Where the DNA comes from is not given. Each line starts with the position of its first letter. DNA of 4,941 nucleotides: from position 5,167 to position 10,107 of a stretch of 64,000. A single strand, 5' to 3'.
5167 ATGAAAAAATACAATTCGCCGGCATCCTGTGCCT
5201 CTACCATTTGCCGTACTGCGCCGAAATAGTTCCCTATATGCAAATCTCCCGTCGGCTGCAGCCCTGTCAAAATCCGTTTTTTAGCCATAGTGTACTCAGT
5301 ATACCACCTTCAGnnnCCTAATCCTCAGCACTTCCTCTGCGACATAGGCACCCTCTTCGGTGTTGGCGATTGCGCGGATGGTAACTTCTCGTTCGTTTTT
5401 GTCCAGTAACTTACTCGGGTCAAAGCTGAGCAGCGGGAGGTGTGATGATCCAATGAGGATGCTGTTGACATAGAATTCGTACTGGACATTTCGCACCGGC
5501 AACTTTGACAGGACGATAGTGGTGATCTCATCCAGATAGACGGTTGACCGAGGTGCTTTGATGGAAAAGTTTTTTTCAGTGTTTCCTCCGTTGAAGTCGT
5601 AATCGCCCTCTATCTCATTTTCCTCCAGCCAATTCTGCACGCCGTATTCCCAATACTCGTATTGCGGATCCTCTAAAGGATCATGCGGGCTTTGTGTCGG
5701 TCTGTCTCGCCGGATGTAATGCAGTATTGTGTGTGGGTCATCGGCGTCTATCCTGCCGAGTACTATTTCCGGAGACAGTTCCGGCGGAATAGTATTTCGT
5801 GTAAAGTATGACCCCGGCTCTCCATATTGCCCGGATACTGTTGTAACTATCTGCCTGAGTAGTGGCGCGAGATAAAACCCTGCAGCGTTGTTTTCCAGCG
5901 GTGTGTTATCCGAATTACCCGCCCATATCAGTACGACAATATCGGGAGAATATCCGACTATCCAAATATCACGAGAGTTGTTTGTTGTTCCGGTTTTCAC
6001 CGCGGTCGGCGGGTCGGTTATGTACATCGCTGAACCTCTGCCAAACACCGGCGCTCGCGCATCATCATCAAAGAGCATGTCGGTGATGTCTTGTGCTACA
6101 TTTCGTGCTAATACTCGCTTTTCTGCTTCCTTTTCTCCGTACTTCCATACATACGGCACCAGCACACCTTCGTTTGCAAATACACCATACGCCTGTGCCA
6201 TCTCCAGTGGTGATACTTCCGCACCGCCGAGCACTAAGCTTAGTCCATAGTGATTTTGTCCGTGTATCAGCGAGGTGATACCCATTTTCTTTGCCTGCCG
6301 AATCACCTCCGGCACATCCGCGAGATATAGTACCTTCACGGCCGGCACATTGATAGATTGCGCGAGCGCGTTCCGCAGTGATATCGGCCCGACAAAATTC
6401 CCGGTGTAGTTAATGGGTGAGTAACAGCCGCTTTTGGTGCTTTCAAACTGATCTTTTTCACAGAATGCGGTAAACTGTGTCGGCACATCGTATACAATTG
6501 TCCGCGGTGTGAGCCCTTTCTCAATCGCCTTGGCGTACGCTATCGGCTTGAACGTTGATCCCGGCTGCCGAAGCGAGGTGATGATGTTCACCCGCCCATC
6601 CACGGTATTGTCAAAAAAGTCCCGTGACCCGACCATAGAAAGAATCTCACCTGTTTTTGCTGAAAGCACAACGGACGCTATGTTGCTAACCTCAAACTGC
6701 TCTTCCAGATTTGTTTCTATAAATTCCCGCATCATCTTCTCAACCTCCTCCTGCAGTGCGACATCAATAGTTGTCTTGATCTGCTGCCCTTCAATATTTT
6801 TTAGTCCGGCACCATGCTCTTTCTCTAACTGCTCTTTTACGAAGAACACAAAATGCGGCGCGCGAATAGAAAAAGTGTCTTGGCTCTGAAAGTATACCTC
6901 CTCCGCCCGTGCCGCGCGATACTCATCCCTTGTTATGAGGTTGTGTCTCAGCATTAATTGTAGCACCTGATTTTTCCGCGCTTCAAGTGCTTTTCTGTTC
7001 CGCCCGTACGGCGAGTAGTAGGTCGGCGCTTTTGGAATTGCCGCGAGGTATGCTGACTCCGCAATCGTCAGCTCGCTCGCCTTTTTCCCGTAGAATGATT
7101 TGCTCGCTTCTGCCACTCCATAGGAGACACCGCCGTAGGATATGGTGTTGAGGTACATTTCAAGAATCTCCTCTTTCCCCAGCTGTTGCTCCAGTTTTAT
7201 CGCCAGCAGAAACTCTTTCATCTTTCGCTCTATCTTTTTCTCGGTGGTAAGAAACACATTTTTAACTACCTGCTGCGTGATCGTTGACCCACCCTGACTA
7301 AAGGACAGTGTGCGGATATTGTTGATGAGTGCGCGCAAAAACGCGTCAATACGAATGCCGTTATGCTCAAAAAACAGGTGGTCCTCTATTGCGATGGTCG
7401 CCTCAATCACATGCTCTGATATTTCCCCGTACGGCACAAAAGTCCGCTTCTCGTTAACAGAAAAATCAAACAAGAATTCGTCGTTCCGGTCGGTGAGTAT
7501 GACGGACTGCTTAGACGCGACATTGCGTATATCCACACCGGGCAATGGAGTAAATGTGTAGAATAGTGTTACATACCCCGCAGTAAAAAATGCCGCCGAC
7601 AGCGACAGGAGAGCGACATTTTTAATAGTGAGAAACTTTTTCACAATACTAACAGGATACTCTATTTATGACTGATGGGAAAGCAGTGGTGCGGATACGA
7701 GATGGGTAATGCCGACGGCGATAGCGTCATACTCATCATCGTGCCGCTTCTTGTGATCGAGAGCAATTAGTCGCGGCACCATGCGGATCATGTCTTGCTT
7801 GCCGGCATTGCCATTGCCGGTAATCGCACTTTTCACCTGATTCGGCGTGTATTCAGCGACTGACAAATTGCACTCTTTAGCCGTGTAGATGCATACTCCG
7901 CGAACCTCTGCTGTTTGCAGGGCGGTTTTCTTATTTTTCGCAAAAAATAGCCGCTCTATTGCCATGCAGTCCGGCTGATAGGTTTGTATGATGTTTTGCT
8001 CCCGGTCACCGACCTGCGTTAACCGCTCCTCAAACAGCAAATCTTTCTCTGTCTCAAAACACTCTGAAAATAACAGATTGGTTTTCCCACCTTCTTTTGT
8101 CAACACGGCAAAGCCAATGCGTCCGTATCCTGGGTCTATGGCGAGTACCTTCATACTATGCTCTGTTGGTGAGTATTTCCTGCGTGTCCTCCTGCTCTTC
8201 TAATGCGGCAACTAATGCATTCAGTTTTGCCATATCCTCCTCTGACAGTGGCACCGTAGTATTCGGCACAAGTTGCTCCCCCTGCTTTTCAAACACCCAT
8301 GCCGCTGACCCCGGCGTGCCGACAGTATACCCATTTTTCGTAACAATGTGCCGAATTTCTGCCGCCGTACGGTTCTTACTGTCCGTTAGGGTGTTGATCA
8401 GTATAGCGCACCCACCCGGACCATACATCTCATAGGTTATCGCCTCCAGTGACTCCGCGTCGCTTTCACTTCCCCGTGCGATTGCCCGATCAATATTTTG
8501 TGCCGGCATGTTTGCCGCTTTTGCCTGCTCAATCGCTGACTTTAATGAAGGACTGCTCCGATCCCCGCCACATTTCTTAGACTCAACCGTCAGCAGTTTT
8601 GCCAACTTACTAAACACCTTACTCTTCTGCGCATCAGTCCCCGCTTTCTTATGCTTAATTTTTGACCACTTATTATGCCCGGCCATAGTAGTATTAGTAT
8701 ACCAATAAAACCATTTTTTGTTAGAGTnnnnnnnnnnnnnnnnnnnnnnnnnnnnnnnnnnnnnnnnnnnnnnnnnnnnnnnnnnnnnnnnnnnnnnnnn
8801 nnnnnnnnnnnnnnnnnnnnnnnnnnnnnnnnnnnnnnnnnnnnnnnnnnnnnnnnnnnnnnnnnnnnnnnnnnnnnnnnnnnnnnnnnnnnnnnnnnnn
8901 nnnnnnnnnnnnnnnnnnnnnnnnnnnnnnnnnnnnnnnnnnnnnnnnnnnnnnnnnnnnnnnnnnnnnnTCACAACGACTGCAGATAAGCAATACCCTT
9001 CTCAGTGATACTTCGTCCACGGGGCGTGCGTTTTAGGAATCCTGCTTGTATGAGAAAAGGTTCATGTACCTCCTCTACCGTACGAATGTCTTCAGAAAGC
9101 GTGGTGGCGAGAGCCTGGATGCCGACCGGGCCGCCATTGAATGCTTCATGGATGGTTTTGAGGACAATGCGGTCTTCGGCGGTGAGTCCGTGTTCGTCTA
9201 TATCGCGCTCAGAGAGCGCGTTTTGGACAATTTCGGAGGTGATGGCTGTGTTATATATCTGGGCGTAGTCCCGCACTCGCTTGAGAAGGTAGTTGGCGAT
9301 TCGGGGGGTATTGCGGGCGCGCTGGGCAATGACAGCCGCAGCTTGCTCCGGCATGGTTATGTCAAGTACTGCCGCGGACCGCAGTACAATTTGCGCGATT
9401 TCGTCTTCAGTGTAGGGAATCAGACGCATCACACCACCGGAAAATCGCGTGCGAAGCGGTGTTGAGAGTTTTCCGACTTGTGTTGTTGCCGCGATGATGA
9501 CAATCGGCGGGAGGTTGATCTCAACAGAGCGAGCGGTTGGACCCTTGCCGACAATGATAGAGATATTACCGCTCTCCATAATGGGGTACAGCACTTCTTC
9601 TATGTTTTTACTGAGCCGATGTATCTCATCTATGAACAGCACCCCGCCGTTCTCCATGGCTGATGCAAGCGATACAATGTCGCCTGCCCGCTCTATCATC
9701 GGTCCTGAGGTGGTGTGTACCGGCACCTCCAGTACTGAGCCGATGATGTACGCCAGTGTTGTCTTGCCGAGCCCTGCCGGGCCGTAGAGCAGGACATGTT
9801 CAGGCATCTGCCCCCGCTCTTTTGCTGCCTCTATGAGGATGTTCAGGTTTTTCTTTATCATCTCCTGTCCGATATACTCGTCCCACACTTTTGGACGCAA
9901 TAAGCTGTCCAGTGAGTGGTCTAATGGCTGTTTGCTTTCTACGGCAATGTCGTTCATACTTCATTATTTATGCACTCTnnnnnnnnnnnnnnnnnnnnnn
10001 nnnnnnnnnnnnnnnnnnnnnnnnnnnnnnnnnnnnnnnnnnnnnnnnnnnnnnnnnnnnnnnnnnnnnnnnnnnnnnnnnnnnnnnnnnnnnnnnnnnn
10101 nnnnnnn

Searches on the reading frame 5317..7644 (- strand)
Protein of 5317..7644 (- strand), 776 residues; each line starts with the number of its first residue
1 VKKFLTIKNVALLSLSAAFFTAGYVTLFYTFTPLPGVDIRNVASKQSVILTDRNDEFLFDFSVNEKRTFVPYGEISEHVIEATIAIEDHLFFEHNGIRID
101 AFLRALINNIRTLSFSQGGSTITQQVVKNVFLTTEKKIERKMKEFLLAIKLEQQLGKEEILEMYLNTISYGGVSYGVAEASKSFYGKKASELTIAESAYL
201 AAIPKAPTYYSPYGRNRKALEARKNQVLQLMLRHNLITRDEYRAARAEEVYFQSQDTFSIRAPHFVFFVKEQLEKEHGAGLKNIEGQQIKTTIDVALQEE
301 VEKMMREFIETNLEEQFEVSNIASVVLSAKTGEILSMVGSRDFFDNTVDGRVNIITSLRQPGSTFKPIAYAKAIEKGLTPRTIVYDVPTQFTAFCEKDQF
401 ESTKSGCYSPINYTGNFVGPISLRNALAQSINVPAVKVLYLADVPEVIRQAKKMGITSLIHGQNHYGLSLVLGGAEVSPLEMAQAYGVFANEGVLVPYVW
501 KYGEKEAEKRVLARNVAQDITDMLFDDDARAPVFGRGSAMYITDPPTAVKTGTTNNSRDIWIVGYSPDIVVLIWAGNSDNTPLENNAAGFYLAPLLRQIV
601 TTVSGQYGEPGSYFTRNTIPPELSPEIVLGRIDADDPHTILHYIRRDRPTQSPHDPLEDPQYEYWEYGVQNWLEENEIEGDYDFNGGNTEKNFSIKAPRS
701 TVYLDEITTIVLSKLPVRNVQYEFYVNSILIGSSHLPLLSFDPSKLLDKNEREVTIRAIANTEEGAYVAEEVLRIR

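Call 37: search_protein_families(library=ncbifam, proteins=[window:5317-7644:-], max_evalue=0.00001)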
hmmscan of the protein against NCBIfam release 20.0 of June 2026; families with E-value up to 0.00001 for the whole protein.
window:5317-7644:- (776 aa): 19 families
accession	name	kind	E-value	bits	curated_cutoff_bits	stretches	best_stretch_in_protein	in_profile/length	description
TIGR02074.1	PBP_1a_fam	subfamily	5.1e-138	461.2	508.75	1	66-601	1-530/535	PBP1A family penicillin-binding protein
TIGR02073.1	PBP_1c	equivalog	4.2e-128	429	494.2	1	43-606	7-546/728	penicillin-binding protein 1C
NF051885.1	tranpepglycosPbpC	equivalog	2.9e-111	373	900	1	11-599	17-589/632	multimodular transpeptidase-transglycosylase PbpC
TIGR02071.1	PBP_1b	equivalog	2.4e-88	297.1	717.75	1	64-583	144-663/729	penicillin-binding protein 1B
NF038276.1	strep_PBP2A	exception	7.4e-78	262.5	1100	1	8-578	41-609/716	penicillin-binding protein PBP2A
NF008414.0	PRK11240.1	equivalog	1.8e-76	257.8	1121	1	20-605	20-566/774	peptidoglycan glycosyltransferase PbpC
NF008643.0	PRK11636.1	equivalog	3.3e-75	253.9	1263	2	17-307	14-305/850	peptidoglycan glycosyltransferase/peptidoglycan DD-transpeptidase MrcA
NF011423.0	PRK14850.1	equivalog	1.2e-69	235.5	1275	1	64-493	154-574/764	penicillin-binding protein 1b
NF038272.1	strep_PBP1A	exception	3.2e-69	233.9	1075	1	2-559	5-564/658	penicillin-binding protein PBP1A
NF007061.0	PRK09506.1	equivalog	5.2e-67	226.3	1120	1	64-583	208-727/825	bifunctional glycosyl transferase/transpeptidase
NF038274.1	strep_PBP1B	exception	2.2e-59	201.5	1225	2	64-255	79-285/745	penicillin-binding protein PBP1B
TIGR02070.1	mono_pep_trsgly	equivalog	1.1e-40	139.5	182.65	1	45-232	31-219/224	monofunctional biosynthetic peptidoglycan transglycosylase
NF010008.0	PRK13481.1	equivalog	9.1e-35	120.3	270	1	62-245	75-263/269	glycosyltransferase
TIGR03423.1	pbp2_mrdA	equivalog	2.3e-12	46.3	455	1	283-456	223-390/593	penicillin-binding protein 2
NF053573.1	PBP2_PenA_Neis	exception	3.3e-08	32.5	1105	0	321-382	262-329/572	peptidoglycan D,D-transpeptidase PBP2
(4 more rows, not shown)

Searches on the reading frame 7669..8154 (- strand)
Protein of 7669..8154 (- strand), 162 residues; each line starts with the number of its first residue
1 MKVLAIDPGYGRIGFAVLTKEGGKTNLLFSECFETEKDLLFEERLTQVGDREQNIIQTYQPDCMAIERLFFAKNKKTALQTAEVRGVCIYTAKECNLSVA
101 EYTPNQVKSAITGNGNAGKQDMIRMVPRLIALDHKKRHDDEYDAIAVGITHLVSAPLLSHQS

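Call 46: search_protein_families(library=pfam, proteins=[window:7669-8154:-], max_evalue=0.001)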
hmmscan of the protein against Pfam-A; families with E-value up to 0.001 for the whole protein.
window:7669-8154:- (162 aa): 1 family
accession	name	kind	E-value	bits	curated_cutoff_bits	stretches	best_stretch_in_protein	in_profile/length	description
PF02075.23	RuvC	-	5.1e-41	140.5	22.2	1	3-151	1-148/148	Crossover junction endodeoxyribonuclease RuvC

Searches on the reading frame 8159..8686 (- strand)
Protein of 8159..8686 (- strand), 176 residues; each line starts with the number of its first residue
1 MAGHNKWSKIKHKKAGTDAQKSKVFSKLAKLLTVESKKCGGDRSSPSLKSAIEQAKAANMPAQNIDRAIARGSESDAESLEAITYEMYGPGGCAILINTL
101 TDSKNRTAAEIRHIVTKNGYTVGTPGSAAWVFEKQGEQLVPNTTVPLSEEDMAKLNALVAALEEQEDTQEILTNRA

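Call 36: search_protein_families(library=ncbifam, proteins=[window:8159-8686:-], max_evalue=0.00001)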
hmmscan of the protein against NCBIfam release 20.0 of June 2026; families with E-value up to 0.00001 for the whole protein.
window:8159-8686:- (176 aa): 3 families
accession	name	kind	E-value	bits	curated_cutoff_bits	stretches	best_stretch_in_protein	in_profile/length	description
NF001030.0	PRK00110.1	equivalog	5e-57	193.3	243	1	1-137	1-139/245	YebC/PmpR family DNA-binding transcriptional regulator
TIGR01033.1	TIGR01033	subfamily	1.3e-54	185.5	208.75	1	1-136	1-138/238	YebC/PmpR family DNA-binding transcriptional regulator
NF009044.0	PRK12378.1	subfamily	1.3e-47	162.5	196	1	6-136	4-135/239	YebC/PmpR family DNA-binding transcriptional regulator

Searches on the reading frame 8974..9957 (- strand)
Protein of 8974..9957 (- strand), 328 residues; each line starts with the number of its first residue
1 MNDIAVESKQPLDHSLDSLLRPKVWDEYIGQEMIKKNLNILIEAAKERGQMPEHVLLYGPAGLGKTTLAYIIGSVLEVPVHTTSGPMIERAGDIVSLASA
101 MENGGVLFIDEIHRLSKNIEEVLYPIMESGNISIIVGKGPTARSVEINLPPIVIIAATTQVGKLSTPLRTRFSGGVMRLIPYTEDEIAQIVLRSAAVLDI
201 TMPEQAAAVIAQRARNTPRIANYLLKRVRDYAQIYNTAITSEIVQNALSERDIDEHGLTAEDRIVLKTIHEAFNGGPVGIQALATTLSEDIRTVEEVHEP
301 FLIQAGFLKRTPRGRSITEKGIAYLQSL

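Call 46: search_protein_families(library=pfam, proteins=[window:8974-9957:-], max_evalue=0.001)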
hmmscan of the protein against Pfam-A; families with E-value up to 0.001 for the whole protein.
window:8974-9957:- (328 aa): 12 families
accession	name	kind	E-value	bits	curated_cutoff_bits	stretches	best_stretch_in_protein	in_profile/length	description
PF05496.18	RuvB_N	-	3.4e-61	206.1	27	1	20-173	1-154/159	Holliday junction DNA helicase RuvB P-loop domain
PF05491.19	RuvB_C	-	2.3e-24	85.6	24.7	1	255-326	1-72/72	RuvB C-terminal winged helix domain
PF17864.7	AAA_lid_4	-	3.2e-23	81.7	27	1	182-254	1-74/74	RuvB AAA lid domain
PF00004.35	AAA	-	3.4e-16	60.3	21.2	1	55-173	1-124/131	ATPase family associated with various cellular activities (AAA)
PF07728.20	AAA_5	-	5.6e-10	39.8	22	1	54-172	1-139/139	AAA domain (dynein-related subfamily)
PF01078.27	Mg_chelatase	-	6.9e-07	29.3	20.3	0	103-135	106-138/207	Magnesium chelatase, subunit ChlI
PF00158.32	Sigma54_activat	-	1.4e-06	28.5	20.2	0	103-147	93-135/168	Sigma-54 interaction domain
PF13191.12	AAA_16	-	1e-05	26.6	32.6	0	48-69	20-41/167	AAA ATPase domain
PF07724.20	AAA_2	-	2.7e-05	24.7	27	1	101-158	61-123/166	AAA domain (Cdc48 subfamily)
PF06068.19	TIP49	-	8.4e-05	22.3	23.8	0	24-77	22-75/347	TIP49 P-loop domain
PF00493.29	MCM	-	0.00013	21.6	23.3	0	100-134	118-152/224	MCM P-loop domain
PF13401.12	AAA_22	-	0.00022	22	27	0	100-135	84-119/130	AAA domain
